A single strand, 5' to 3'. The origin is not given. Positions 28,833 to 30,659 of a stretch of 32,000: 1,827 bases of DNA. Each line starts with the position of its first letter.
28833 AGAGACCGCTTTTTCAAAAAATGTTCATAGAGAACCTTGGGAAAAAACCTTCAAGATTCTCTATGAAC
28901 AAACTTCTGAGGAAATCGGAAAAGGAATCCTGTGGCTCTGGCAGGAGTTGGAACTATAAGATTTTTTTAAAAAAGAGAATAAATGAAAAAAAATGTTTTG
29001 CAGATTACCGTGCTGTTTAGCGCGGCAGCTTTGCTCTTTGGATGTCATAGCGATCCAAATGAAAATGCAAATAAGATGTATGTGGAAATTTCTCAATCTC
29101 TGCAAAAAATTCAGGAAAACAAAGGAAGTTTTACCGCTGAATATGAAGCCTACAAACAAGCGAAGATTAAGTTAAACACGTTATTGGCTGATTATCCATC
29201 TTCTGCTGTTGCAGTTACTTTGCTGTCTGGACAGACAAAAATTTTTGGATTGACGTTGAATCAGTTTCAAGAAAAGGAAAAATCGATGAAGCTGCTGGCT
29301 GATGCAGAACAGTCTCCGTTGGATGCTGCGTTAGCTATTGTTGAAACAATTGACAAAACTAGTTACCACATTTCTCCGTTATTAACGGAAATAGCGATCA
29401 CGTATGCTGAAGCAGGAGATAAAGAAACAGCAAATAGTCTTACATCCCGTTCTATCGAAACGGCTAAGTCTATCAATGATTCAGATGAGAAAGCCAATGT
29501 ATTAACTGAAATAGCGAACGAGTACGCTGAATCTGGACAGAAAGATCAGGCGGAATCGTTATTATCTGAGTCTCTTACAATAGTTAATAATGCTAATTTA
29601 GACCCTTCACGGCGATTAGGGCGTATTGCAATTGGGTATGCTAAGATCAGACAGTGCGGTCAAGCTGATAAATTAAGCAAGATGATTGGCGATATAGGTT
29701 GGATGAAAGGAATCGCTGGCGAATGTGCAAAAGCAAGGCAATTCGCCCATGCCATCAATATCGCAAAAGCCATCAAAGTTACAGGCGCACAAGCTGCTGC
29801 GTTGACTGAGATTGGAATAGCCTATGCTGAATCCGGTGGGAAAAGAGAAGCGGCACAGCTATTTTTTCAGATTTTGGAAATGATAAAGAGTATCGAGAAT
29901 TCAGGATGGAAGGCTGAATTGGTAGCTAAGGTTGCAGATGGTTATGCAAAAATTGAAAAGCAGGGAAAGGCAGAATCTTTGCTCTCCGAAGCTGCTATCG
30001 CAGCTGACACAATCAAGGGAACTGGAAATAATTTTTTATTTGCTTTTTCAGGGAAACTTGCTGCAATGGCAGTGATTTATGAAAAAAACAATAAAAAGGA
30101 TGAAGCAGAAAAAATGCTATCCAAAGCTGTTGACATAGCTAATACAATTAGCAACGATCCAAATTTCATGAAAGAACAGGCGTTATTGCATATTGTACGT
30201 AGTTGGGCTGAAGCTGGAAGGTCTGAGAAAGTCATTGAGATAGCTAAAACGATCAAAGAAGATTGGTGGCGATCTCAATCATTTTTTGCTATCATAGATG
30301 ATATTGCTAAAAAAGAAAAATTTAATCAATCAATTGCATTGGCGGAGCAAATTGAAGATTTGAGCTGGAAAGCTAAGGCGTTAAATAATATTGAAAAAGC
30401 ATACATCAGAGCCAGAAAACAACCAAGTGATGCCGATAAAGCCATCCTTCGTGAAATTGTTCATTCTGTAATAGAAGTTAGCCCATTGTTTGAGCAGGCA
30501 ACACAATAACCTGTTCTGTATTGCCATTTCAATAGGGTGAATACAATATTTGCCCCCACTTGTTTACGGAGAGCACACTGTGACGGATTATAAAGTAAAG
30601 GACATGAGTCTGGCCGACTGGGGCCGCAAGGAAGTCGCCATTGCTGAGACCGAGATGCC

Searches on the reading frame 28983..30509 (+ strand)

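Call 85: search_protein_families(library=pfam, proteins=[window:28983-30509:+], max_evalue=0.00001)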
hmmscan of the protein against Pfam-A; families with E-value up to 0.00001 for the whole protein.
window:28983-30509:+ (508 aa): 4 families
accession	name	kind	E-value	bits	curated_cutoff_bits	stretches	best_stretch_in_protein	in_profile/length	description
PF13424.12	TPR_12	-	2.5e-11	44.1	30.1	0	134-200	6-74/77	Tetratricopeptide repeat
PF24885.1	TPR_NPHP3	-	1.6e-07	31.4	100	0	316-392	146-220/239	Nephrocystin-3 TPR domain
PF00515.34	TPR_1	-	5.6e-06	26.4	27.8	0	362-385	7-30/34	Tetratricopeptide repeat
PF13374.12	TPR_10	-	8.2e-06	26.1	27.5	0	362-388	8-34/42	Tetratricopeptide repeat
